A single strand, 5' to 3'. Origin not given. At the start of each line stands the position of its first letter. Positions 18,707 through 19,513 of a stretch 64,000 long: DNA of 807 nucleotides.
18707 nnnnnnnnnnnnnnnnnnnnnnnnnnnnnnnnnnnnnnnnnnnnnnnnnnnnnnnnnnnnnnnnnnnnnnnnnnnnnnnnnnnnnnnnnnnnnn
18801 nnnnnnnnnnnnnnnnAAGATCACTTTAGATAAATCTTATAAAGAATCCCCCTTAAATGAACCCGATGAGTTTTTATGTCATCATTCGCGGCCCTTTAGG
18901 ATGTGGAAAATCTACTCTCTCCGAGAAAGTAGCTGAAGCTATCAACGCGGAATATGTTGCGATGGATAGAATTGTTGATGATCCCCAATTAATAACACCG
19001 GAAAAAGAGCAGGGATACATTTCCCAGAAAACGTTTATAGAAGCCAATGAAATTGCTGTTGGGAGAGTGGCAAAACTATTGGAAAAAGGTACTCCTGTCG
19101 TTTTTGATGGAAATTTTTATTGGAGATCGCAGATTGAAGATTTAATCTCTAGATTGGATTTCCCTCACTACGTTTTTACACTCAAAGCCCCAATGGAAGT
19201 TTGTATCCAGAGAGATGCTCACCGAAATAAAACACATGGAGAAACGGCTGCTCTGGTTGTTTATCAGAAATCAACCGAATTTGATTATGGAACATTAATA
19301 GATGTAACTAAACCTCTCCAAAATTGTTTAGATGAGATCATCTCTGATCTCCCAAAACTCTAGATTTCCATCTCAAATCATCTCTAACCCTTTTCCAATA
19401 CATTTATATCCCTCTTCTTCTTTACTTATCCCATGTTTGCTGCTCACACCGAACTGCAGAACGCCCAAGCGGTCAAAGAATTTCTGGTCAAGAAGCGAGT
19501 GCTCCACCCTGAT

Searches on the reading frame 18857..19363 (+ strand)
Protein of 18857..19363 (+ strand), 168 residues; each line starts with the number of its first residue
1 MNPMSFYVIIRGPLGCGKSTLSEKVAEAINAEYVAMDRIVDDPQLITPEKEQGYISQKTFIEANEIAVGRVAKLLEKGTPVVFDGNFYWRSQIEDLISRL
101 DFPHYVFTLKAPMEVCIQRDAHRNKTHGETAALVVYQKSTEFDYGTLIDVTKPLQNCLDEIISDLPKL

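Call 3: search_protein_families(library=pfam, proteins=[window:18857-19363:+], max_evalue=0.1)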
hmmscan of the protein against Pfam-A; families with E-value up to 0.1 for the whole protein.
window:18857-19363:+ (168 aa): 21 families
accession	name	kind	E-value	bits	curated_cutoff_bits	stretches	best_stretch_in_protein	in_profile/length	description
PF13671.12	AAA_33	-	4.8e-13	50.1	27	1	8-129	2-124/143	AAA domain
PF13238.12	AAA_18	-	2.7e-07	31.5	29.4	1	8-129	1-117/128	AAA domain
PF08433.16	KTI12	-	0.00016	21.7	22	1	8-127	4-123/271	Chromatin associated protein KTI12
PF07728.20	AAA_5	-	0.00041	20.8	22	1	8-36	2-33/139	AAA domain (dynein-related subfamily)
PF13207.12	AAA_17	-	0.00087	20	27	1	12-127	2-125/136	AAA domain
PF01583.26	APS_kinase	-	0.0032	17.9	21.1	1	5-122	2-120/152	Adenylylsulphate kinase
PF00910.28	RNA_helicase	-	0.0081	17.1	21.5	1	8-38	1-27/105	RNA helicase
PF01202.28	SKI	-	0.0084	16.7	22.1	1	15-41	2-28/159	Shikimate kinase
PF01712.25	dNK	-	0.0094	16.2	27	0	9-42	2-33/203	Deoxynucleoside kinase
PF00004.35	AAA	-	0.01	16.7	21.2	1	9-37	2-30/131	ATPase family associated with various cellular activities (AAA)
PF13173.12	AAA_14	-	0.011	16.2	27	1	8-43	5-44/129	AAA domain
PF05729.18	NACHT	-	0.013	15.8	26.7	1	7-35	2-30/167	NACHT domain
PF02224.24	Cytidylate_kin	-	0.016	15.3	26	1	10-35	3-28/211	Cytidylate kinase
PF00005.33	ABC_tran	-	0.018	16.1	25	1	8-104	14-96/137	ABC transporter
PF13189.12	Cytidylate_kin2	-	0.019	15.6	28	0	10-35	4-29/176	Cytidylate kinase-like family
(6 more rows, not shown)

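Call 4: search_protein_families(library=ncbifam, proteins=[window:18857-19363:+], max_evalue=0.1)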
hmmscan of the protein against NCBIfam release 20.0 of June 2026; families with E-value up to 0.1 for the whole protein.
window:18857-19363:+ (168 aa): 34 families (the best 25 are shown)
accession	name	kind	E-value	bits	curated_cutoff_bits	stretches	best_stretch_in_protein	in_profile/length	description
TIGR03574.1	selen_PSTK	equivalog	9.9e-07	28.4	290.5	1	8-138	2-131/249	L-seryl-tRNA(Sec) kinase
NF006746.0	PRK09270.1-5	subfamily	4.4e-05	22.5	250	1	6-33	22-49/210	nucleoside/nucleotide kinase family protein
NF038208.1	garosamine_AAA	equivalog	6.5e-05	22.7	170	1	8-32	3-27/167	Gar/GrdA family gentamicin resistance ATP-binding protein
NF005994.0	PRK08118.1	equivalog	0.00026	21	215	1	8-65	4-61/172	DNA topology modulation protein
NF002059.0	PRK00889.1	subfamily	0.00029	20.6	244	1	8-121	8-119/177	adenylyl-sulfate kinase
TIGR01351.1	adk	subfamily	0.00062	19.5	168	1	8-125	2-129/212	adenylate kinase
TIGR02173.1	cyt_kin_arch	equivalog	0.00076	19.5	102.1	1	8-131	3-118/169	(d)CMP kinase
TIGR00455.1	apsK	equivalog_domain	0.0013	18.4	138.7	1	5-121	18-134/184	adenylyl-sulfate kinase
TIGR01313.1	therm_gnt_kin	subfamily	0.002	17.9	113.75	1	9-38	2-31/164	gluconokinase, GntK/IdnK-type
TIGR03575.1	selen_PSTK_euk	equivalog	0.0036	16.6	382.35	1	45-129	95-181/340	L-seryl-tRNA(Sec) kinase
NF006744.0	PRK09270.1-3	equivalog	0.0038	16.7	281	1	6-39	24-57/213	nucleoside/nucleotide kinase family protein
TIGR00041.1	DTMP_kinase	equivalog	0.0052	16.5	83.25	0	6-33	5-32/196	dTMP kinase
NF006743.0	PRK09270.1-2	equivalog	0.0061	15.6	227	1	10-37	33-63/217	nucleoside/nucleotide kinase family protein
NF005576.0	PRK07261.1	equivalog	0.0063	16.3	224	1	9-65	4-60/171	DNA topology modulation protein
NF002988.0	PRK03731.1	equivalog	0.01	15.6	161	1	8-41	5-38/174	shikimate kinase AroL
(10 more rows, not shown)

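Call 8: search_solved_structures(query=window:18857-19363:+, max_evalue=1, show_alignments=3)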
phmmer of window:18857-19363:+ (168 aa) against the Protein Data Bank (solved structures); distinct sequences matched with E-value up to 1: 58.
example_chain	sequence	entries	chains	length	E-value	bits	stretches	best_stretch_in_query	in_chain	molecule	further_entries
9d2f_A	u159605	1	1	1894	0.00014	24.9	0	9-75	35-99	Adenylate kinase 9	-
9fqr_Xf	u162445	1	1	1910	0.0013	21.8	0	5-72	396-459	Cilia- and flagella-associated protein 276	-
7swl_A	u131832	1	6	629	0.004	20.2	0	8-36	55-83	Rix7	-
7t3i_A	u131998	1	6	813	0.0075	19.3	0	8-36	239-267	Rix7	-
6mat_A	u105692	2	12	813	0.0075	19.3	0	8-36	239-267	Rix7 mutant | Rix7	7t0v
3adb_A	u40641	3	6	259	0.011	18.8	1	7-138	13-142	L-seryl-tRNA(Sec) kinase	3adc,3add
6c2u_A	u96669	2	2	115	0.012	18.7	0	6-28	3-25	phosphate-loop protein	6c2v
3a4l_A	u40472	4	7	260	0.012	18.6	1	7-139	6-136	L-seryl-tRNA(Sec) kinase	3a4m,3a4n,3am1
1kag_A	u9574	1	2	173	0.045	16.8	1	8-42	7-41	Shikimate kinase I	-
9olo_A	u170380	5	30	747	0.046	16.7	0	8-49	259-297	Vesicle-fusing ATPase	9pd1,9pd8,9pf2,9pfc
3j94_A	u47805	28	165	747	0.046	16.7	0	8-49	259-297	Vesicle-fusing ATPase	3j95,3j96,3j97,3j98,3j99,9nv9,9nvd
6mdm_A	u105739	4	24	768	0.049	16.6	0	8-49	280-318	Vesicle-fusing ATPase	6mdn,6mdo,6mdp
6ip2_B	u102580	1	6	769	0.049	16.6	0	8-49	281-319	Vesicle-fusing ATPase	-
5eqt_A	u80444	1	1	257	0.055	16.5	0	8-35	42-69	Proteasome-activating nucleotidase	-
4y0a_A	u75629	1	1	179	0.14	15.1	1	9-76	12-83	Shikimate kinase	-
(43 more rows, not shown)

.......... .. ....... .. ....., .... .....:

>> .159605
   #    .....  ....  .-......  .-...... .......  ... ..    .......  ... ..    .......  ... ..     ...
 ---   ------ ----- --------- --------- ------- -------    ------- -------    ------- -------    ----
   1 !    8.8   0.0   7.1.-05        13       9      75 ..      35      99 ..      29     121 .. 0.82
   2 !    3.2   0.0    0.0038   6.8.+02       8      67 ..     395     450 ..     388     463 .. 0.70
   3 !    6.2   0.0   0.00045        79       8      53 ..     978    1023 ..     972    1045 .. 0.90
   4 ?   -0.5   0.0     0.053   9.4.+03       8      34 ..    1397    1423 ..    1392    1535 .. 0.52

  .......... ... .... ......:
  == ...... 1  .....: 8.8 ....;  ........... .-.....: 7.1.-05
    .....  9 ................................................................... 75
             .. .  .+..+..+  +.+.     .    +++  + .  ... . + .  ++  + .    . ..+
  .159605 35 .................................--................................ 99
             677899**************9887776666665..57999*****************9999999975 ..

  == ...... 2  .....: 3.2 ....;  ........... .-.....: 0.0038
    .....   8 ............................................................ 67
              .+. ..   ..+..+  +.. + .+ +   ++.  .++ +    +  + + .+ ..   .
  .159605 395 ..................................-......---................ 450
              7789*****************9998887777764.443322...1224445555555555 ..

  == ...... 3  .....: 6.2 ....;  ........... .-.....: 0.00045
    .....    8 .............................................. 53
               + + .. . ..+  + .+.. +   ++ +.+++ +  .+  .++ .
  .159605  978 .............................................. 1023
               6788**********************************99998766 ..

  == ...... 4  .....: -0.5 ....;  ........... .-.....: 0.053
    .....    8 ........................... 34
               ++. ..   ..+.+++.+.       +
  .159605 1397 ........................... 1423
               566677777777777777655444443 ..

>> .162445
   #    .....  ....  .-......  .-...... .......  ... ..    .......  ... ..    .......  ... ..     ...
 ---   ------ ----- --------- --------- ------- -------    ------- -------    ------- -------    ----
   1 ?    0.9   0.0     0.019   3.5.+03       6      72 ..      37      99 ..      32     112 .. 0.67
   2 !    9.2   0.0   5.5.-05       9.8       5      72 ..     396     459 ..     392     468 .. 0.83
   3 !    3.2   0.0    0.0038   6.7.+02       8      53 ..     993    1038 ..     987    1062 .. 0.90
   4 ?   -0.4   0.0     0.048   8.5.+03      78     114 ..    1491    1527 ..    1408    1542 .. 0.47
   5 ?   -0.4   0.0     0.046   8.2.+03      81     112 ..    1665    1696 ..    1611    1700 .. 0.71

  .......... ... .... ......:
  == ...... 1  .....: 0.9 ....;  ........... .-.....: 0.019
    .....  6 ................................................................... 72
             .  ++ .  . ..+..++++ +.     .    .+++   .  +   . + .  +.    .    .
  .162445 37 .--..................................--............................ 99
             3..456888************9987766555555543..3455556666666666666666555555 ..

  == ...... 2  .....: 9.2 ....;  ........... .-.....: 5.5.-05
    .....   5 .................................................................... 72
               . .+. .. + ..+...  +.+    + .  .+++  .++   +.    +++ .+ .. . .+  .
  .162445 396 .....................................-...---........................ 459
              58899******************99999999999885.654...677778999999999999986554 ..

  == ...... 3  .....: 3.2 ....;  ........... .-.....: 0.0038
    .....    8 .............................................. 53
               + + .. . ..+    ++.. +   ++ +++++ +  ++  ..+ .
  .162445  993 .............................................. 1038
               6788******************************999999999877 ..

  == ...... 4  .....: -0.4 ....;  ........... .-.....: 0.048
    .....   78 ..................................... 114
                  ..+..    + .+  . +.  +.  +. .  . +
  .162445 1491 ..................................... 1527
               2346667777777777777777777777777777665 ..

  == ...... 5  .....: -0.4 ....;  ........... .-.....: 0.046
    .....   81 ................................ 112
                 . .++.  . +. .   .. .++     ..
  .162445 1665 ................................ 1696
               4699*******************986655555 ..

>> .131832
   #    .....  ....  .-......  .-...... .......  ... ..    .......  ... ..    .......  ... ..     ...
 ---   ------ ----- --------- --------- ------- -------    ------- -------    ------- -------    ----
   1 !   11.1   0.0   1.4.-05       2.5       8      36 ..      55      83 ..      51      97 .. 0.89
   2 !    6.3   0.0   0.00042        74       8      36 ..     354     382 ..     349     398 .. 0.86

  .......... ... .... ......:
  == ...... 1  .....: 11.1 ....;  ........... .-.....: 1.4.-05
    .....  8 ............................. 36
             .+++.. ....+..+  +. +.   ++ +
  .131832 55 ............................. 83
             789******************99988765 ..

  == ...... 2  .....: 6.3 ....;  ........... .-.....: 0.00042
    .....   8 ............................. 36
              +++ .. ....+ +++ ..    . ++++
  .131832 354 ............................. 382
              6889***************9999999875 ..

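Call 9: find_homologous_proteins(query=window:18857-19363:+)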
Query window:18857-19363:+ (168 aa): 635 proteins with E <= 0.001 among 701 candidates; the best 120 are listed.
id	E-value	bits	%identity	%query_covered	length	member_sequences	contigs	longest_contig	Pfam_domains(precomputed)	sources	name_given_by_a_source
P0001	2.6e-107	374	100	100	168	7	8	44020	PF13671.13,PF13238.13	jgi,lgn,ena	-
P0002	8.2e-92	323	89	98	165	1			PF13671.13,PF13238.13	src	-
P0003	6.2e-83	294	80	98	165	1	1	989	PF13671.13,PF08433.17,PF13238.13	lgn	-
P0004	2.0e-79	283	77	98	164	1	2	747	PF13671.13,PF13238.13,PF07728.21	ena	-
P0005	7.3e-79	281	76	98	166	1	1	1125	PF13671.13,PF08433.17,PF13238.13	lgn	-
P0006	7.0e-78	278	75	97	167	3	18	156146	PF07931.19,PF13671.13,PF08433.17,PF13238.13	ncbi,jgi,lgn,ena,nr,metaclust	ncbi:AAA family ATPase [Candidatus Woesearchaeota archaeon]|jgi:tRNA uridine 5-carbamoylmethylation 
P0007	4.0e-73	262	80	89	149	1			PF13671.13,PF08433.17,PF13238.13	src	-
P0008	3.9e-72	259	71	98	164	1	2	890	PF13671.13,PF13238.13,PF07728.21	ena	-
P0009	6.7e-72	259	71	98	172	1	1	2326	PF13671.13,PF13238.13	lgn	-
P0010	2.5e-70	253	68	98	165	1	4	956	PF13671.13,PF08433.17,PF13238.13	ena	-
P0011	3.3e-70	253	65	98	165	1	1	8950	PF13671.13,PF08433.17,PF13238.13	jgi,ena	-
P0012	3.8e-70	253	69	98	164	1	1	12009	PF13671.13,PF13238.13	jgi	-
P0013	5.1e-70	252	67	98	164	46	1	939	PF13671.13,PF13238.13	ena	-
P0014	1.8e-69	251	66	98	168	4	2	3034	PF13671.13,PF08433.17,PF13238.13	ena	-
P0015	2.9e-69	250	68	98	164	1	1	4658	PF13671.13,PF13238.13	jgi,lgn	jgi:predicted kinase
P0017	7.7e-69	249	67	97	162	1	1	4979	PF13671.13,PF13238.13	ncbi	-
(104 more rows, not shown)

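Call 10: find_encoding_contigs(protein=P0001, flank=6000, max_places=4)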
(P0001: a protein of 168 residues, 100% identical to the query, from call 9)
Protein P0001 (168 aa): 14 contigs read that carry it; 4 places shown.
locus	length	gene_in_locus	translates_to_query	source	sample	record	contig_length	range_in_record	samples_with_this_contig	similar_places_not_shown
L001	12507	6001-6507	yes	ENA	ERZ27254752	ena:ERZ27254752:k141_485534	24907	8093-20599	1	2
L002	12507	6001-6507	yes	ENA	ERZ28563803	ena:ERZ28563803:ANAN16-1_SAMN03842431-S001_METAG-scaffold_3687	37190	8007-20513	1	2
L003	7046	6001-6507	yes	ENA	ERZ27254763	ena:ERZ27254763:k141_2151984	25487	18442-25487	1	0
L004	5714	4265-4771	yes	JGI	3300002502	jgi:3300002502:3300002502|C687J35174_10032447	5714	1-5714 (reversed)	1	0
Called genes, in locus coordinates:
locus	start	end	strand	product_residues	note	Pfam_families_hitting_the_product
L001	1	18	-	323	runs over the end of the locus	PF01047:MarR (faint), PF12840:HTH_20 (faint), PF13404:HTH_AsnC-type, PF13412:HTH_24, PF13404:HTH_AsnC-type (weak), PF13412:HTH_24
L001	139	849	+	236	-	-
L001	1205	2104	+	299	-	PF00892:EamA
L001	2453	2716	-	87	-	-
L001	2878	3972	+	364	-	-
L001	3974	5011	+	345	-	PF00752:XPG_N, PF00867:XPG_I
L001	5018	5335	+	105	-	-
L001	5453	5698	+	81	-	PF10884:DUF2683 (weak)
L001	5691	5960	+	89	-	-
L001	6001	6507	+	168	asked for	PF13238:AAA_18 (weak), PF13671:AAA_33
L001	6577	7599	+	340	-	PF25133:TYW2_N_2, PF02475:TRM5-TYW2_MTfase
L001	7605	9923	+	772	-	-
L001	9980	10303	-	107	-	PF00313:CSD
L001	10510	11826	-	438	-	PF13191:AAA_16 (faint), PF16450:Prot_ATP_ID_OB_C, PF00004:AAA, PF07728:AAA_5 (faint), PF17862:AAA_lid_3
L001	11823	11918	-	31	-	-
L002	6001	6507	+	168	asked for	PF13238:AAA_18 (weak), PF13671:AAA_33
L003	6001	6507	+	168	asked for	PF13238:AAA_18 (weak), PF13671:AAA_33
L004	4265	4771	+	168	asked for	PF13238:AAA_18 (weak), PF13671:AAA_33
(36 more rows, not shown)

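Call 11: find_encoding_contigs(protein=P0006, flank=6000, max_places=3)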
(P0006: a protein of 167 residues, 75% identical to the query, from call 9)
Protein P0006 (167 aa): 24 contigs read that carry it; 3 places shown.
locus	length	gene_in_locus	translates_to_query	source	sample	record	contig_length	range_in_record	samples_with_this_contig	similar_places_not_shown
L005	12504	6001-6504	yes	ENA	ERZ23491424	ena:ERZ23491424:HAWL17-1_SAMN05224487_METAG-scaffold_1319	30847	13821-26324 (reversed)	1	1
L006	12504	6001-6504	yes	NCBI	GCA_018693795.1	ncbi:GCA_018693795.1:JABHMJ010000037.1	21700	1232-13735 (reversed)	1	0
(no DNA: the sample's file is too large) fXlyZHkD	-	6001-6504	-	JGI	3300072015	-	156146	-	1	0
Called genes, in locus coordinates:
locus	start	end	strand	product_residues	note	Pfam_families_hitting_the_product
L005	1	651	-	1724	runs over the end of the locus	?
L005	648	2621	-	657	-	-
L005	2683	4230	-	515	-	-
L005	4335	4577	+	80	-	-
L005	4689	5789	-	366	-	-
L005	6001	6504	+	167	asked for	PF07931:CPT (weak), PF08433:KTI12 (weak), PF13238:AAA_18, PF13671:AAA_33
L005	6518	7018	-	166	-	-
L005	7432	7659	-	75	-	PF01423:LSM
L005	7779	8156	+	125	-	PF01201:Ribosomal_S8e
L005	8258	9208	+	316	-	PF08271:Zn_Ribbon_TF, PF00134:Cyclin_N (faint), PF00382:TFIIB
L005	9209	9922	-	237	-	PF01978:TrmB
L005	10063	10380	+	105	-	-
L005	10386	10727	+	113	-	-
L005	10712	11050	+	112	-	-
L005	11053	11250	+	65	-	-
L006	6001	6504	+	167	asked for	PF07931:CPT (weak), PF08433:KTI12 (weak), PF13238:AAA_18, PF13671:AAA_33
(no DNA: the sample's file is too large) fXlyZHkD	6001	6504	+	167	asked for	PF07931:CPT (weak), PF08433:KTI12 (weak), PF13238:AAA_18, PF13671:AAA_33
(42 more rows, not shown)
